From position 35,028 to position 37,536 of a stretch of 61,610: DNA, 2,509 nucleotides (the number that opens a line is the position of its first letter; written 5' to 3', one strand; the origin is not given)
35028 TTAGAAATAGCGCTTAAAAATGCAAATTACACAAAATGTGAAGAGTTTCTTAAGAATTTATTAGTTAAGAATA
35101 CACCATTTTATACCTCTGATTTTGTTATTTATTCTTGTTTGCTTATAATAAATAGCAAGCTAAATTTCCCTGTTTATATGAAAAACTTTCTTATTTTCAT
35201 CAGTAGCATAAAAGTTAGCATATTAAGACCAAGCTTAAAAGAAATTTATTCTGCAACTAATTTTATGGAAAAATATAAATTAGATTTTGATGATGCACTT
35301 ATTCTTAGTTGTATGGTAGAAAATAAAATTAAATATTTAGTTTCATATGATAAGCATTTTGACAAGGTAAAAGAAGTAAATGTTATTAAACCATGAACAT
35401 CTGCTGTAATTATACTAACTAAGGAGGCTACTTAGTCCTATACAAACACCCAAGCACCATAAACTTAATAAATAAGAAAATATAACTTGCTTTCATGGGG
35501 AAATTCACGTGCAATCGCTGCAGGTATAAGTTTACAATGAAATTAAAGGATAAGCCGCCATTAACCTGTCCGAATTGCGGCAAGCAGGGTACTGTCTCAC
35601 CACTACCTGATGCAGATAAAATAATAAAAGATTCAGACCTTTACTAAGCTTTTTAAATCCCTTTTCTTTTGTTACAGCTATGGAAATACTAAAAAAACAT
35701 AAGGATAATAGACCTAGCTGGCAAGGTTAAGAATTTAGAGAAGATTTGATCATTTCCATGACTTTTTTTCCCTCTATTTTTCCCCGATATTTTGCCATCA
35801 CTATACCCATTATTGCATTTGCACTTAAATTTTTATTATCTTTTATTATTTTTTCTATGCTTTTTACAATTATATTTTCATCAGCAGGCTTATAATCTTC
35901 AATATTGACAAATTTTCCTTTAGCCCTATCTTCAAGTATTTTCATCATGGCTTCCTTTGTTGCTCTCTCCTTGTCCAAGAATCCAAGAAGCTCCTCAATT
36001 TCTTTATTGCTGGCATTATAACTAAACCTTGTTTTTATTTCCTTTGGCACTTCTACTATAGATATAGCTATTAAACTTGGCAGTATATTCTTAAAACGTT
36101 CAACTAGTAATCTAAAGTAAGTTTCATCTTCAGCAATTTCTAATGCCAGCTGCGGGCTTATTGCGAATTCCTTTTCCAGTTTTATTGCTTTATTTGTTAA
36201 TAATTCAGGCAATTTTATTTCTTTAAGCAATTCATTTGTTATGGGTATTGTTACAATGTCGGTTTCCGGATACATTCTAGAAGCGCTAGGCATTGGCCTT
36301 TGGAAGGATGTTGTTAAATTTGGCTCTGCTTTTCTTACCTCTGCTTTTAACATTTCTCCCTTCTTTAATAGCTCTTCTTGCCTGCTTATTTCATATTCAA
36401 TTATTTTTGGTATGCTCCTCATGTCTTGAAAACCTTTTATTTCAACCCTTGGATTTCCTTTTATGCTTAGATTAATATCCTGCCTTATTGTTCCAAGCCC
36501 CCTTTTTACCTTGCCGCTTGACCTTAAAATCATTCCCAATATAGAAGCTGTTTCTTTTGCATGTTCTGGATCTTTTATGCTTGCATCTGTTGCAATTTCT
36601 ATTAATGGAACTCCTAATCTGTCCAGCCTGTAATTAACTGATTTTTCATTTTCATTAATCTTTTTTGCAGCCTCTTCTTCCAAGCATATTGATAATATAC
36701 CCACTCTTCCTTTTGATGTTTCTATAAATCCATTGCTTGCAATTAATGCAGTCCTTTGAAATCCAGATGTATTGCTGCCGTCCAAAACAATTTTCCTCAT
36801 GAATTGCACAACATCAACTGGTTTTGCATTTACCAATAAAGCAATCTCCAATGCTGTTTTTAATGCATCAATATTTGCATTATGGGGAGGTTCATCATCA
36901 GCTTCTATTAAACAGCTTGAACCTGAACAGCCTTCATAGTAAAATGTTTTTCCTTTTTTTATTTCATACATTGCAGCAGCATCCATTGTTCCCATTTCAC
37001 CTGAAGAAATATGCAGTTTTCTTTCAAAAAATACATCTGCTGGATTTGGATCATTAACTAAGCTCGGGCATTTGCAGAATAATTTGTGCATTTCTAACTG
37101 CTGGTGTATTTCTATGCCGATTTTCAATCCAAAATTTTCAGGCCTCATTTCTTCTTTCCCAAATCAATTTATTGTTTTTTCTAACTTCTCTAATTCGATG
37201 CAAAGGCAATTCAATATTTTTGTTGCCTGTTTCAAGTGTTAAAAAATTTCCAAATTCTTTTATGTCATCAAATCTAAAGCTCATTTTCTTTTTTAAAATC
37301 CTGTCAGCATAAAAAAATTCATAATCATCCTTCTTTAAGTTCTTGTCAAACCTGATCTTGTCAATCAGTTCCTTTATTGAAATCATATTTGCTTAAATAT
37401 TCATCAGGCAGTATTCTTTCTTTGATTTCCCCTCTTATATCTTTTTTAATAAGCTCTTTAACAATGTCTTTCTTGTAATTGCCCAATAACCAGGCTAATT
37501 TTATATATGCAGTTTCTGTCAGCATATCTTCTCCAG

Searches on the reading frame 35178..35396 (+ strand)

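Call 45: search_protein_families(library=pfam, proteins=[window:35178-35396:+], max_evalue=0.001)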
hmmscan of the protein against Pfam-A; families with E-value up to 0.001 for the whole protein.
window:35178-35396:+ (72 aa): 1 family
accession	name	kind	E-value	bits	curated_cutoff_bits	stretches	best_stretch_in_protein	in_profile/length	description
PF01850.27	PIN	-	9.6e-07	29.9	23.6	1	13-66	67-119/120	PIN domain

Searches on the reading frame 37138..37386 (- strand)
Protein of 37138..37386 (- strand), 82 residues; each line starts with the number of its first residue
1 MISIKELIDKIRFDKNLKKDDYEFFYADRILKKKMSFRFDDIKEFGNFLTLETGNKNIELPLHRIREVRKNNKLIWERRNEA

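Call 45: search_protein_families(library=pfam, proteins=[window:37138-37386:-], max_evalue=0.001)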
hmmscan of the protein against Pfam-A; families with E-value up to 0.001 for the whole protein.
window:37138-37386:- (82 aa): 1 family
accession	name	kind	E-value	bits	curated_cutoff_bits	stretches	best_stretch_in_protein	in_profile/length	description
PF04457.17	MJ1316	-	1.7e-15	57.9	26.3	1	1-78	1-75/75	MJ1316 RNA cyclic group end recognition domain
